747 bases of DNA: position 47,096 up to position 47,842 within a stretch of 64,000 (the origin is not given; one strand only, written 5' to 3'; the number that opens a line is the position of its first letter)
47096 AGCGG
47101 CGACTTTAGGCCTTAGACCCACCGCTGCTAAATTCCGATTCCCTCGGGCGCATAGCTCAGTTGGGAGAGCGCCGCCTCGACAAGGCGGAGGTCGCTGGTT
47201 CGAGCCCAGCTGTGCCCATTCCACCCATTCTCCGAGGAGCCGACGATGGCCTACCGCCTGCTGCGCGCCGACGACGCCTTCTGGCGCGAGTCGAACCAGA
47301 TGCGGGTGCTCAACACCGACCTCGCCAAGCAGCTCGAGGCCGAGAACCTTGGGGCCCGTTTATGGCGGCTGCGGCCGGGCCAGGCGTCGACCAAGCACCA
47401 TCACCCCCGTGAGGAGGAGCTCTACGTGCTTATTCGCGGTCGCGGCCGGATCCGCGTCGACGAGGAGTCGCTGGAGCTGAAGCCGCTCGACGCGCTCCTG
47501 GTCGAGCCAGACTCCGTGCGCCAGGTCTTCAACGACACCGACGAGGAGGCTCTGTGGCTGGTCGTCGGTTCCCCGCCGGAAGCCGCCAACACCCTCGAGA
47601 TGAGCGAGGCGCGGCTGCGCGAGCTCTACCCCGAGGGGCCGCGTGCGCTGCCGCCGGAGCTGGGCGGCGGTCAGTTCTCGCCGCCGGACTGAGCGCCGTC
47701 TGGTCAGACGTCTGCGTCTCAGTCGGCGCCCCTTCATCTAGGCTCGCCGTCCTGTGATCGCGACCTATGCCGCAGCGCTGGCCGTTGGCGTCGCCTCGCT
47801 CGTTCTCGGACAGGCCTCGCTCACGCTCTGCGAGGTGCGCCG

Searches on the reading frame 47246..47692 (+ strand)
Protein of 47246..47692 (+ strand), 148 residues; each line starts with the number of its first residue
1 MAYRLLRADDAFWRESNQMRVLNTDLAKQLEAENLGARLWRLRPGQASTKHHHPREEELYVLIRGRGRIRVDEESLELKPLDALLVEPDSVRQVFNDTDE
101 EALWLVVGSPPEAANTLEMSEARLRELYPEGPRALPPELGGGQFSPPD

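Call 118: search_solved_structures(query=window:47246-47692:+, max_evalue=0.001)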
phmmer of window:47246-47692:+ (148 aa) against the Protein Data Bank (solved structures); distinct sequences matched with E-value up to 0.001: 24.
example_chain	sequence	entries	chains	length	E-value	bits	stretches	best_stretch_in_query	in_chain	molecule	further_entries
7zvy_G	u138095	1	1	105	3e-09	40.5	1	35-106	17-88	Cupin_2 domain-containing protein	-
7zvy_E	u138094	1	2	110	3.3e-09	40.3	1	35-106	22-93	Cupin_2 domain-containing protein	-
7zvy_B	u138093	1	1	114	3.7e-09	40.2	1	35-106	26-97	Cupin_2 domain-containing protein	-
7zvy_A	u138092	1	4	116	3.8e-09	40.1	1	35-106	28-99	Cupin_2 domain-containing protein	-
7zvm_A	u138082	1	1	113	1.4e-08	38.3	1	35-102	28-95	Mannose-6-phosphate isomerase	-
8hjy_A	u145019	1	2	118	2.9e-06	30.8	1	30-107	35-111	Cupin_2 domain-containing protein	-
9jew_A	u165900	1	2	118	3.3e-06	30.6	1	30-107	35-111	Cupin type-2 domain-containing protein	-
3cew_A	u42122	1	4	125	6.9e-06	29.6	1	50-102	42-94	Uncharacterized cupin protein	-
5wsd_A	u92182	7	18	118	1.1e-05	28.9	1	30-106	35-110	Uncharacterized protein tm1459 | Cupin_2 domain-containing protein | Cupin type-2 domain-containing protein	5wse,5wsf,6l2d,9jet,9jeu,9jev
8awo_A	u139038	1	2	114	1.1e-05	28.9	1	30-105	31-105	Cupin_2 domain-containing protein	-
1vj2_A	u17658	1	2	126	1.1e-05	28.9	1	30-106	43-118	novel manganese-containing cupin TM1459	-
8awn_A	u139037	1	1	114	1.2e-05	28.8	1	30-105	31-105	Cupin_2 domain-containing protein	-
21em_A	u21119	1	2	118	1.5e-05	28.5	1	30-107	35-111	Cupin type-2 domain-containing protein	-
8awp_A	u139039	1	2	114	2.2e-05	27.9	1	30-105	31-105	Cupin_2 domain-containing protein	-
1v70_A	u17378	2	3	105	5.1e-05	26.7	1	31-110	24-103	probable antibiotics synthesis protein | hypothetical protein TTHA0104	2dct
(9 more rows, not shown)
